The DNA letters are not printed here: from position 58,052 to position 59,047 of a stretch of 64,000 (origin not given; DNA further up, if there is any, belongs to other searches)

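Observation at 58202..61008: Three-gene cassette (unknown 231-aa protein, HerA/FtsK-like ATPase, translationally coupled 4-TM protein) next to the IscB element and an Uma2 nuclease: candidate defence or DNA-translocation module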

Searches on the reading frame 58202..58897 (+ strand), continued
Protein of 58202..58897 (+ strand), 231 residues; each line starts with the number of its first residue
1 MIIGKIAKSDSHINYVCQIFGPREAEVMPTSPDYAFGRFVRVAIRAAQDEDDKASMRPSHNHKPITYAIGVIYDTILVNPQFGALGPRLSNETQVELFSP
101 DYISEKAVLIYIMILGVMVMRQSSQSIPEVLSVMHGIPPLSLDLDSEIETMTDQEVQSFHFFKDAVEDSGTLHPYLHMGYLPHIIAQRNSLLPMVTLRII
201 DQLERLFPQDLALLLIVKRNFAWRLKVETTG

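Call 23: find_related_loci(query=A3, collection=genome_contigs, flank=6000)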
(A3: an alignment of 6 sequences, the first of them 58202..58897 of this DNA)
Query A3 (231 aa) in genome_contigs; peptide patterns used: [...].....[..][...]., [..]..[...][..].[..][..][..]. (x = any residue, [..] = any of these).
599 stretches matched a pattern (row limit reached: there are more); 568 encode a relative of the query (tblastn E <= 1e-3); the best 80 are kept; 80 distinct loci.
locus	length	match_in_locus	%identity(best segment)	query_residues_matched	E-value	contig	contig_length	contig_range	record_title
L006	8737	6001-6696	83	1-231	2e-129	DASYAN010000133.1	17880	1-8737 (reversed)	MAG TPA_asm: Ktedonobacteraceae bacterium isolate SMAG_U4882 k141_3058256, whole genome shotgun sequence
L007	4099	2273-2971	73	1-231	9e-115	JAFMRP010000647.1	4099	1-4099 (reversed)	MAG: Ktedonobacteraceae bacterium isolate Bacteria.bin_36 NODE_18293_length_4099_cov_0.995978, whole genome shotgun sequ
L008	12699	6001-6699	73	1-231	5e-113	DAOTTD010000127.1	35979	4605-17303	MAG TPA_asm: Ktedonobacteraceae bacterium isolate B30_77 k127_5715697, whole genome shotgun sequence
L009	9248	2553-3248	73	1-231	4e-113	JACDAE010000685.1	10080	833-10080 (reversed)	MAG: Ktedonobacteraceae bacterium isolate MGR_bin248 SD2897-2912_k127_404025, whole genome shotgun sequence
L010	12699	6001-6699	73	1-231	8e-113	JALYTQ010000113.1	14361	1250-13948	MAG: Chloroflexota bacterium isolate LIV bin34 SD1462_NODE_773_length_14361_cov_1.403471, whole genome shotgun sequence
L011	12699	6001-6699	73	1-231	1e-112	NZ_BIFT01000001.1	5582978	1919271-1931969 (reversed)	Dictyobacter alpinus strain Uno16 sequence1, whole genome shotgun sequence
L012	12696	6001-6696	73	1-231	7e-112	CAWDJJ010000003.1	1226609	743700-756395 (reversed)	MAG: uncultured Chloroflexia bacterium isolate MFD06435.bin.2.24 genome assembly, contig: contig_48488, whole genome sho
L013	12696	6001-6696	73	1-231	7e-112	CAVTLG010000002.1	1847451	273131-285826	MAG: uncultured Chloroflexia bacterium isolate MFD06714.bin.2.100 genome assembly, contig: contig_16767, whole genome sh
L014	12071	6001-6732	70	1-231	4e-111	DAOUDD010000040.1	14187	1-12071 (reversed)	MAG TPA_asm: Ktedonobacteraceae bacterium isolate L3_2 k53_166636, whole genome shotgun sequence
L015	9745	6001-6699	71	1-231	5e-111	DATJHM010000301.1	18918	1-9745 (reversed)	MAG TPA_asm: Ktedonobacteraceae bacterium isolate SMAG_U15512 k141_10970441, whole genome shotgun sequence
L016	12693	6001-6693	72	1-231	9e-110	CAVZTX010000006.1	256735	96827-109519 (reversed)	MAG: uncultured Chloroflexia bacterium isolate MFD09603.bin.3.290 genome assembly, contig: contig_14250, whole genome sh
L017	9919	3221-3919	71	1-231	2e-109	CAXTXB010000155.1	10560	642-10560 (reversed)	MAG TPA_asm: uncultured Dictyobacter sp. isolate public_SRR14722086_metawrap_bin.5 genome assembly, contig: public_SRR14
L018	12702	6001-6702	71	1-231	2e-109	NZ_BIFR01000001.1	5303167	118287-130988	Tengunoibacter tsumagoiensis strain Uno3 sequence1, whole genome shotgun sequence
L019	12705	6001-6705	72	1-231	3e-109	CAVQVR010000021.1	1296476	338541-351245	MAG: uncultured Chloroflexia bacterium isolate MFD10064.bin.2.18 genome assembly, contig: contig_906, whole genome shotg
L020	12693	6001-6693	71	1-231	2e-108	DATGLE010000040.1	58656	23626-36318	MAG TPA_asm: Ktedonobacteraceae bacterium isolate SMAG_U9878 k141_290842, whole genome shotgun sequence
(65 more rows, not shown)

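Call 25: predict_structure(alignment_id=A1)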
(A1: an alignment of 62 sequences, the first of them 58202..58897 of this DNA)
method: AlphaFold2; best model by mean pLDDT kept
length: 231 residues; sequences in the alignment: 62
mean_pLDDT: 90.9   pTM: 0.87
mean pLDDT of the five models: 90.9, 90.3, 90.3, 89.3, 88.4
residues with pLDDT >= 90: 160; 70-90: 59; 50-70: 12; < 50: 0
segments of 3 or more residues with pLDDT < 50: none
pLDDT, mean of each block of 10 residues (from residue 1): 98 98 96 98 83 72 92 96 77 85 89 98 88 95 97 97 74 89 95 97 97 97 87 61
secondary structure, 60 per line:
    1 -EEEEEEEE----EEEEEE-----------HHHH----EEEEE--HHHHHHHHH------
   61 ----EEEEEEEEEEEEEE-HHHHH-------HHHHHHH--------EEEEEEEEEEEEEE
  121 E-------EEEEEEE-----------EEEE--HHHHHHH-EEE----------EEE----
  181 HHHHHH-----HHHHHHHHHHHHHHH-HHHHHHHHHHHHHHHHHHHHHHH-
elements in order: E2-9 E14-19 H31-34 E39-43 H46-54 E65-78 H80-84 H92-98 E107-121 E129-135 E147-150 H153-159 E161-163 E174-176 H181-186 H192-206 H208-230
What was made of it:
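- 58202..58897 (+): DUF8166 (PF26500) protein, 231 aa, acidic (pI 5.6). It is a free-standing HAS-barrel-like beta-barrel followed by C-terminal helices, and is the predicted structural partner of HerA. AF2 model: pLDDT 90.9, pTM 0.87 (call 25).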

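Call 26: list_cluster_members(proteins=[P0136, P0142, P0151, P0157, P0186, P0197, P0208, P0225, P0237, P0241])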
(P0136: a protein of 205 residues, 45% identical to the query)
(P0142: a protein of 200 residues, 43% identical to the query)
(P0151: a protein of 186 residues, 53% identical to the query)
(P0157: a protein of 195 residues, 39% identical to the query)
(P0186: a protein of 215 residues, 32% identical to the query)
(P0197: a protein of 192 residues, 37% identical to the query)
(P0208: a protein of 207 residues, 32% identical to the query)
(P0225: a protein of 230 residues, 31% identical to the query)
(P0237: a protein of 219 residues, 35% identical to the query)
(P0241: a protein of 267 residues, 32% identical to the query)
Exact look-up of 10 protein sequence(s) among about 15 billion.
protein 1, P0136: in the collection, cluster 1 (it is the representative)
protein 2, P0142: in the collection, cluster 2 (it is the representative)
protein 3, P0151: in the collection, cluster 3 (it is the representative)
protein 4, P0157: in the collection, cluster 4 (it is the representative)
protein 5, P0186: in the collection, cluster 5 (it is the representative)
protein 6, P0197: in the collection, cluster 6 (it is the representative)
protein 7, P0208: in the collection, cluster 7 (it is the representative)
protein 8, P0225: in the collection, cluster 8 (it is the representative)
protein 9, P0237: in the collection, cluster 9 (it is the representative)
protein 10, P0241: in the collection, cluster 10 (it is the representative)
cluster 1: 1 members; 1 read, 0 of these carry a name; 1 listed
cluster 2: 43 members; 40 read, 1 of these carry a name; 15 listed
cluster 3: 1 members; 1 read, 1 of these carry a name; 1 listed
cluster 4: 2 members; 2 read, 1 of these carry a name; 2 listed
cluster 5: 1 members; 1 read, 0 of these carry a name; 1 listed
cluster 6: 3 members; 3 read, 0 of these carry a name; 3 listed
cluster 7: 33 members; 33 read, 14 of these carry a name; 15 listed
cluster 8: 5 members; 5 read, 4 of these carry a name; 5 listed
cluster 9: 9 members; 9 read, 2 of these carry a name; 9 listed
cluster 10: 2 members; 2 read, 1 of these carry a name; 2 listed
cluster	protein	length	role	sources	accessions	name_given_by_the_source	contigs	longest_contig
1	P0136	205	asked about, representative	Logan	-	-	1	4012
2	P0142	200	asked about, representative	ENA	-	-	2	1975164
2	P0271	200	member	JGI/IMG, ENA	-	hypothetical protein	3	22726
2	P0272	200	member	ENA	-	-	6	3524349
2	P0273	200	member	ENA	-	-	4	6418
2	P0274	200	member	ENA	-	-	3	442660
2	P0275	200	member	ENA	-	-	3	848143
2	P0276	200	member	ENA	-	-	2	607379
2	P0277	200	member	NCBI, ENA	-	-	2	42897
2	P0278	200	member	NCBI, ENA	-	-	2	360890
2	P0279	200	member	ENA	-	-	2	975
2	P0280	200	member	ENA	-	-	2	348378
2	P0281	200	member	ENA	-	-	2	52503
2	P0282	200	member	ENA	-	-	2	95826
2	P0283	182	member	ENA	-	-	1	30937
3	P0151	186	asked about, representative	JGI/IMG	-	hypothetical protein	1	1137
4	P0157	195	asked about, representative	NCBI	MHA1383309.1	MAG: hypothetical protein ACTSR3_06090 [Candidatus Helarchaeota archaeon]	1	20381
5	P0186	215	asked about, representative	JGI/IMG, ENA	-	-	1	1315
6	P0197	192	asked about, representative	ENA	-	-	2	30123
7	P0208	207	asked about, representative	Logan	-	-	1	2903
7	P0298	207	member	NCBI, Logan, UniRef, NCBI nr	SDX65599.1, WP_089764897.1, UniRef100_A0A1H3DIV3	hypothetical protein [Halobellus clavatus] | DUF8166 domain-containing protein n=1 Tax=Halobellus clavatus TaxID=660517 ...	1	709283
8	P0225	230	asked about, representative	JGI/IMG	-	hypothetical protein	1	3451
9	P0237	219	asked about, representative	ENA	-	-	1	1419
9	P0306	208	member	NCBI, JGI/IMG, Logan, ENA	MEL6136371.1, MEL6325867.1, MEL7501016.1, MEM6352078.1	MAG: hypothetical protein AAFQ61_03055 [Cyanobacteria bacterium J06626_23]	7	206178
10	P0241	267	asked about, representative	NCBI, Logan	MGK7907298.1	MAG: hypothetical protein AB4040_08740 [Synechococcus sp.]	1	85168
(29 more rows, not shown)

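Call 30: find_encoding_contigs(protein=P0298, flank=8000, max_places=2)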
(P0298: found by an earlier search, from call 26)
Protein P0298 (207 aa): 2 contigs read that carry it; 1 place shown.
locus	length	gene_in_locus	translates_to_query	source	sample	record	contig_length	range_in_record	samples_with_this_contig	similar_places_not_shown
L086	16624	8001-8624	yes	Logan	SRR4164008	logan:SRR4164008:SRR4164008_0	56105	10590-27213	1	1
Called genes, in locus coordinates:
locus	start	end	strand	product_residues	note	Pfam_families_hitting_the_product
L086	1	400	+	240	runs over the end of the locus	-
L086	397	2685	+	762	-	PF02171:Piwi (faint)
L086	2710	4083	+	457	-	PF00149:Metallophos, PF12850:Metallophos_2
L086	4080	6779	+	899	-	-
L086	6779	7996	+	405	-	PF09376:NurA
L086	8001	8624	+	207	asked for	PF26500:DUF8166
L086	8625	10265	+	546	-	PF01935:DUF87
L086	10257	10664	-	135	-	-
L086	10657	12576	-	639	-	PF10412:TrwB_AAD_bind (weak), PF12696:TraG-D_C (weak)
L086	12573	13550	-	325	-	PF26449:DUF8128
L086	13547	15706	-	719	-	PF26593:TraC-like, PF13401:AAA_22 (faint), PF12846:AAA_10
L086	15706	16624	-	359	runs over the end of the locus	PF19590:TrbL_3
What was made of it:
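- The Halobellus homologue lies beside TraG-, TraC- and TrbL-like genes (call 30).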

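Call 31: find_encoding_contigs(protein=P0306, flank=8000, max_places=2)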
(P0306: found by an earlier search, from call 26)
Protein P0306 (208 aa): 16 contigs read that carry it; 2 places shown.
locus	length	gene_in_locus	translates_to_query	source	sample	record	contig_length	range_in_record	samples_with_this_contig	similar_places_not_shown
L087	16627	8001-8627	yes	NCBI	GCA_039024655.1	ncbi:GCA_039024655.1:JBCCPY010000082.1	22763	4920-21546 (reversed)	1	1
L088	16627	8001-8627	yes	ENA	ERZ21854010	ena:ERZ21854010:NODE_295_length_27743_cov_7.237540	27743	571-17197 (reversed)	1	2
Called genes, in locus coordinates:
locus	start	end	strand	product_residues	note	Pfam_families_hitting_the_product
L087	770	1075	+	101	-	PF00462:Glutaredoxin, PF13417:GST_N_3 (weak), PF13409:GST_N_2 (weak)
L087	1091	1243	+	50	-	-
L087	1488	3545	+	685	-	PF00211:Guanylate_cyc, PF00069:Pkinase, PF07714:PK_Tyr_Ser-Thr, PF26309:DUF8082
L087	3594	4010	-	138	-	PF00892:EamA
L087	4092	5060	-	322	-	PF11845:Tll0287-like, PF00672:HAMP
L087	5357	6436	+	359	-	PF00493:MCM (faint), PF07728:AAA_5 (faint), PF13401:AAA_22 (faint), PF01078:Mg_chelatase, PF17863:AAA_lid_2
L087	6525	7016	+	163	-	PF02075:RuvC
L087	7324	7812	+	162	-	PF00502:Phycobilisome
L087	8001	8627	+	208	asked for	PF26500:DUF8166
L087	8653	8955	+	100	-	PF12159:DUF3593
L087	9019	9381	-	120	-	-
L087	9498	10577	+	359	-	PF01791:DeoC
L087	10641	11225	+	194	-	PF05685:Uma2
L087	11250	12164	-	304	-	PF00126:HTH_1, PF03466:LysR_substrate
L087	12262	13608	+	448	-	PF10282:Lactonase (faint)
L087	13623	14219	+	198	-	PF16694:Cytochrome_P460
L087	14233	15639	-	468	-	PF10396:TrmE_N, PF12631:MnmE_helical, PF01926:MMR_HSR1, PF02421:FeoB_N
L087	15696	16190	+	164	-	PF09835:DUF2062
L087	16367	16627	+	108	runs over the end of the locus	-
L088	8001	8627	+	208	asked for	PF26500:DUF8166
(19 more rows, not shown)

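Call 32: find_encoding_contigs(protein=P0142, flank=8000, max_places=2)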
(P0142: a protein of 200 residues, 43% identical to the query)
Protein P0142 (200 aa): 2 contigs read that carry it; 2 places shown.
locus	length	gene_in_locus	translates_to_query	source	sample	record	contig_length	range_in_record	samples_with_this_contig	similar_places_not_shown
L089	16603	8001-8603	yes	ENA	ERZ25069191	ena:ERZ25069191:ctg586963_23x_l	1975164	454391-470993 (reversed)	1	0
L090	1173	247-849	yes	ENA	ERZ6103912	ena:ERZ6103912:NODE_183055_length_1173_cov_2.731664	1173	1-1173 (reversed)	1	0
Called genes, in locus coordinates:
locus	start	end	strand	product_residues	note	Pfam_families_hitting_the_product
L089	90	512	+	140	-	PF08780:NTase_sub_bind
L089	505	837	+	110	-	PF22600:MTPAP-like_central (weak)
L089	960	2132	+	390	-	PF07969:Amidohydro_3 (faint), PF01979:Amidohydro_1 (weak)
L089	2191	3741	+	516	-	PF00149:Metallophos, PF12850:Metallophos_2 (weak)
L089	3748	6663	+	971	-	PF00005:ABC_tran (faint), PF02463:SMC_N, PF13175:AAA_15 (weak), PF13304:AAA_21 (faint), PF13476:AAA_23, PF13514:AAA_27 (weak), PF13555:AAA_29 (weak), PF13558:SbcC_Walker_B (faint)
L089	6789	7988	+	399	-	PF09376:NurA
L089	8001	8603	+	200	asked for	PF26500:DUF8166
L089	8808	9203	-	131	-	PF07883:Cupin_2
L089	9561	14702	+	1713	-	PF00270:DEAD, PF04851:ResIII (faint), PF00271:Helicase_C, PF00580:UvrD-helicase, PF13245:AAA_19, PF00580:UvrD-helicase, PF13361:UvrD_C, PF13538:UvrD_C_2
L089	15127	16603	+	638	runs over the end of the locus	PF00672:HAMP, PF00512:HisKA (weak), PF02518:HATPase_c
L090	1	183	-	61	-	?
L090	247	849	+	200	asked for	PF26500:DUF8166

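Call 33: find_encoding_contigs(protein=P0157, flank=8000, max_places=1)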
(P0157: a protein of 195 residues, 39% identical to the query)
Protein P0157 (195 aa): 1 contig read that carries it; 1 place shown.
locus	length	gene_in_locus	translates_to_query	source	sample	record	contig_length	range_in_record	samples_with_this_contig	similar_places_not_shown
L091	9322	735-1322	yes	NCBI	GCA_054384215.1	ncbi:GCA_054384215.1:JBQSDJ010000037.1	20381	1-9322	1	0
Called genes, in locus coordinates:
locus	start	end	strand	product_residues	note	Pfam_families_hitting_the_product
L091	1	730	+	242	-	PF09376:NurA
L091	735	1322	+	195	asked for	PF26500:DUF8166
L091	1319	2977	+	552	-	PF01935:DUF87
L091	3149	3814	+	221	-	-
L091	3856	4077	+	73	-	-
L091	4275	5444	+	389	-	PF04389:Peptidase_M28, PF01546:Peptidase_M20 (weak)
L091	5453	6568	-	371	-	PF04015:DUF362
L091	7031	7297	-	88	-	PF24266:HTH_HVO_0163_N (weak), PF13412:HTH_24 (weak)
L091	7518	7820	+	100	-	-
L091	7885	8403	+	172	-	-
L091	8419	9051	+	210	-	-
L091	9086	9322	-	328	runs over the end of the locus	PF00288:GHMP_kinases_N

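Call 39: find_related_loci(query=A3, collection=viral_contigs, flank=8000)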
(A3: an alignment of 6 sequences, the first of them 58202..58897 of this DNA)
Query A3 (231 aa) in viral_contigs; peptide patterns used: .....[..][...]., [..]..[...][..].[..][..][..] (x = any residue, [..] = any of these).
65 stretches matched a pattern, but none encodes a relative of the query by tblastn (E <= 1e-3).

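Call 41: find_related_loci(query=A4, collection=metagenome_contigs, flank=8000)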
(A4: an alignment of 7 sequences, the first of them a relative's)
Query A4 (203 aa) in metagenome_contigs; peptide patterns used: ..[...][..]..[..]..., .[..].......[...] (x = any residue, [..] = any of these).
440 stretches matched a pattern; 381 encode a relative of the query (tblastn E <= 1e-3); the best 80 are kept; 80 distinct loci.
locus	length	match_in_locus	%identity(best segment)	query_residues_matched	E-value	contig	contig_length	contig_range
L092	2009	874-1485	67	1-203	1e-91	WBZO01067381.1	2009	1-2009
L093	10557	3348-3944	58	3-203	3e-71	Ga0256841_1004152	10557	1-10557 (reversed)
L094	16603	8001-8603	55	3-203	9e-68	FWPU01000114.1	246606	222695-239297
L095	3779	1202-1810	53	1-202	8e-65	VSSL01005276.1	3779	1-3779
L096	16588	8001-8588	56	5-201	4e-64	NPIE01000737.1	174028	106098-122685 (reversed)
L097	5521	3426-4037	52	1-203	3e-63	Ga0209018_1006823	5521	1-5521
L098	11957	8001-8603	54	1-203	3e-63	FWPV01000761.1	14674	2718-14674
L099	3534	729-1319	52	3-203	1e-62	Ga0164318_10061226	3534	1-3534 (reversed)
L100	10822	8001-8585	53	5-203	2e-61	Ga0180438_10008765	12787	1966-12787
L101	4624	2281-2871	52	3-203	2e-60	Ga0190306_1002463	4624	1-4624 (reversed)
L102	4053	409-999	48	3-203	5e-60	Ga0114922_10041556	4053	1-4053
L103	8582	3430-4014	48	2-200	1e-59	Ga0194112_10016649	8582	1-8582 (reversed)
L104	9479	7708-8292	48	2-200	1e-59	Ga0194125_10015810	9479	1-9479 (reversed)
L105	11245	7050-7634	51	5-203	2e-59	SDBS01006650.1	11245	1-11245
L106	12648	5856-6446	50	3-203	3e-59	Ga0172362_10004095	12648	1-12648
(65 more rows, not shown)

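Call 53: search_protein_families(library=pfam, proteins=[P0172, P0162, P0124, L004:12832-13743:+, L004:13933-14757:+], max_evalue=0.01)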
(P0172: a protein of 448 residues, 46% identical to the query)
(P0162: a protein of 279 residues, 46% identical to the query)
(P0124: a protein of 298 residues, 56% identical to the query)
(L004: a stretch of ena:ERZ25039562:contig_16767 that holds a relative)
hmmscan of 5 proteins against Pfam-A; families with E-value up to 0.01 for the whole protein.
P0172 (448 aa): 2 families
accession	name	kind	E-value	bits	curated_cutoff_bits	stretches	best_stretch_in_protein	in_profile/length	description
PF22740.1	PapZ_C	-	7.4e-22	78.2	27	1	356-444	31-120/121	RapZ C-terminal domain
PF00857.26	Isochorismatase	-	7.7e-07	29.8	27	1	109-169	2-67/175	Isochorismatase domain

P0162 (279 aa): 0 families

P0124 (298 aa): 0 families

L004:12832-13743:+ (303 aa): 1 family
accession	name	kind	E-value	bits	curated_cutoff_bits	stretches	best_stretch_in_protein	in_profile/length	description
PF01075.23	Glyco_transf_9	-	3.2e-24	86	22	1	155-287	103-232/247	Glycosyltransferase family 9 (heptosyltransferase)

L004:13933-14757:+ (274 aa): 0 families
